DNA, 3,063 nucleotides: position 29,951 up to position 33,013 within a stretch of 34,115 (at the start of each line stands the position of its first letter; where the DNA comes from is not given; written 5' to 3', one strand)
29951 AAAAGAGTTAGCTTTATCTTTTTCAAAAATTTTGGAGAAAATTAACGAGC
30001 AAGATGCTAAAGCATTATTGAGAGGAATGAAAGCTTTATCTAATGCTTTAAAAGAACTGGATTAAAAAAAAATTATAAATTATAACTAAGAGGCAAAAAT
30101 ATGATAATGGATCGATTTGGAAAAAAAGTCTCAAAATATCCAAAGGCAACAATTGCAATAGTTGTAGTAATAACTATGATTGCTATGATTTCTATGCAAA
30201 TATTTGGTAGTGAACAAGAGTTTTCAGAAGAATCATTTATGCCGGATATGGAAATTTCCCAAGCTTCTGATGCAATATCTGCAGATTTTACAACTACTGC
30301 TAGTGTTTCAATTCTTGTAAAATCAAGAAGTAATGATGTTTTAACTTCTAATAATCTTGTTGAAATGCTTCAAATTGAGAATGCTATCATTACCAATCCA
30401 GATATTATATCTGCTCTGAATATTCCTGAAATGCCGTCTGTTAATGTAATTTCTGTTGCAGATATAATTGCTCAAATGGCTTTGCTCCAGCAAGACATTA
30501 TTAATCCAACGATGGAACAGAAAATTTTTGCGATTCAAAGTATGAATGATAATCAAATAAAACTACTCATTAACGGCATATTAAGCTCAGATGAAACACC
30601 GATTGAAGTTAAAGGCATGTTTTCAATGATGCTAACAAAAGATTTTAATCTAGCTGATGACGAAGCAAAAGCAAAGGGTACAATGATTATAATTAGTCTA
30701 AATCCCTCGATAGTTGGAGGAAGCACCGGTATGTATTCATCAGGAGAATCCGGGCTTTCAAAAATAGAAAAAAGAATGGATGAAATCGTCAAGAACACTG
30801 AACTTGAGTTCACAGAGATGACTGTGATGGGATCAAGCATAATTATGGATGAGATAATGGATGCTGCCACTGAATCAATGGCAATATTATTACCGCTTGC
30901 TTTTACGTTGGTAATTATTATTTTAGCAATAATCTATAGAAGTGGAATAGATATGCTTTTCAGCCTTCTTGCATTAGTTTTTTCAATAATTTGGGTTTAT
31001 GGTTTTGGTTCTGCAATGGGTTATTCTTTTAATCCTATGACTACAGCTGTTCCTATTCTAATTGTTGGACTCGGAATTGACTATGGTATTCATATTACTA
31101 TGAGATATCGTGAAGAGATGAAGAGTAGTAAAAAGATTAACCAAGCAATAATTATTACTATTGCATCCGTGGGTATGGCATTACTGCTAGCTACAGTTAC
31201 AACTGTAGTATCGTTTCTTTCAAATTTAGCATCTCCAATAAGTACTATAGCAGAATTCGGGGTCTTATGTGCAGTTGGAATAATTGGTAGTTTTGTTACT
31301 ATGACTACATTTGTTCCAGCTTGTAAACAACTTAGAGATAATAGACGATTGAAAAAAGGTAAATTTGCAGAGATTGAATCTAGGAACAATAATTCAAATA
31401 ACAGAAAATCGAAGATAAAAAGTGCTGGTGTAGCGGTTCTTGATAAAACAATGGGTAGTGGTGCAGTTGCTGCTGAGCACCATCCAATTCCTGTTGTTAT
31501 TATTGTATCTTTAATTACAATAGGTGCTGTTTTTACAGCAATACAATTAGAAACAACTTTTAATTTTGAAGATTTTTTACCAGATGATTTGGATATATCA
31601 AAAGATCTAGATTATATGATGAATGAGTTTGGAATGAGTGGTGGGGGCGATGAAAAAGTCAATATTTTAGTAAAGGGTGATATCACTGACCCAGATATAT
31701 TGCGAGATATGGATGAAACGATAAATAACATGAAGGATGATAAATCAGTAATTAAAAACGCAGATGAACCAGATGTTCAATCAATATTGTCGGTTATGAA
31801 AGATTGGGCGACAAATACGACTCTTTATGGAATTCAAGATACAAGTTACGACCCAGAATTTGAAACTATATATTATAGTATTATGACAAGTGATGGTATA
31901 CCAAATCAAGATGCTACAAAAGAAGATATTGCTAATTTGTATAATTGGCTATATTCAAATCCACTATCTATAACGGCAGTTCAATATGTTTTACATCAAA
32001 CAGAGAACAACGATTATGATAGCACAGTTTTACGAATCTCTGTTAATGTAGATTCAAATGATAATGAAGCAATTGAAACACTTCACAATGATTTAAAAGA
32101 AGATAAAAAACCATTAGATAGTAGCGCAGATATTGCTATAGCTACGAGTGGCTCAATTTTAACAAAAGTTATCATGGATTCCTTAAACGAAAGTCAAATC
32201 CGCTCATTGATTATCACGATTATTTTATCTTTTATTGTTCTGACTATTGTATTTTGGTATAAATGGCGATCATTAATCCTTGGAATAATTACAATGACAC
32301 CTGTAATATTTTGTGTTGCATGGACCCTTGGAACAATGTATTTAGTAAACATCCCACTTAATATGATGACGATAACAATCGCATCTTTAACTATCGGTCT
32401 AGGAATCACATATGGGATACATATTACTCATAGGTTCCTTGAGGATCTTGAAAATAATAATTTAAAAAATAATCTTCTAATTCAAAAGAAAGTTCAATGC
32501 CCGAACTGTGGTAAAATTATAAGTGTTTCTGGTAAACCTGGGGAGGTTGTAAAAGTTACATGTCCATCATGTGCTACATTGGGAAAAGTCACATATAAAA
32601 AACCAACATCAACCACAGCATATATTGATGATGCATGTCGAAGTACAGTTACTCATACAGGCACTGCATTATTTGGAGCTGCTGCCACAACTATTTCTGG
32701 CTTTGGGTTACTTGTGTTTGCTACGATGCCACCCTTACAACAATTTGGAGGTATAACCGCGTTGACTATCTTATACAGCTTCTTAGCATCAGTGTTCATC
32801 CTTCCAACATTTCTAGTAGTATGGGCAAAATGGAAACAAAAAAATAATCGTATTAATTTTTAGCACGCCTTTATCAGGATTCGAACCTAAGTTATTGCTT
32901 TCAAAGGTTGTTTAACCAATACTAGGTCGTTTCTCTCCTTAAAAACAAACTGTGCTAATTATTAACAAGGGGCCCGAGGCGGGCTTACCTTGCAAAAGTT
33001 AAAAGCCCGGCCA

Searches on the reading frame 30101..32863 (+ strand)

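Call 10: search_protein_families(library=pfam, proteins=[window:30101-32863:+], max_evalue=0.01)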
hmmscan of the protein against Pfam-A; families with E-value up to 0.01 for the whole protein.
window:30101-32863:+ (920 aa): 7 families
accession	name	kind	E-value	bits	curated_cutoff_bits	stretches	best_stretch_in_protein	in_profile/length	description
PF03176.21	MMPL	-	6.8e-43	147.3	20.5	3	220-408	105-298/333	MMPL family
PF12349.14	Sterol-sensing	-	2.2e-14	54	22.3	1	285-419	9-142/153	Sterol-sensing domain of SREBP cleavage-activation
PF02460.24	Patched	-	3.2e-08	33.9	23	1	283-408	29-153/156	Patched SSD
PF02355.23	SecD_SecF_C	-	4.6e-06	26.6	20.5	1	242-395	15-169/189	Protein export membrane protein SecD/SecF, C-terminal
PF01485.27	IBR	-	0.0037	17.7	24.3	1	795-826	16-49/65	IBR domain, a half RING-finger domain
PF02163.28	Peptidase_M50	-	0.0084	15.9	27.2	0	339-736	68-182/221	Peptidase family M50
PF20237.3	DUF6594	-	0.0085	16.5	30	1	603-745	98-219/238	Family of unknown function (DUF6594)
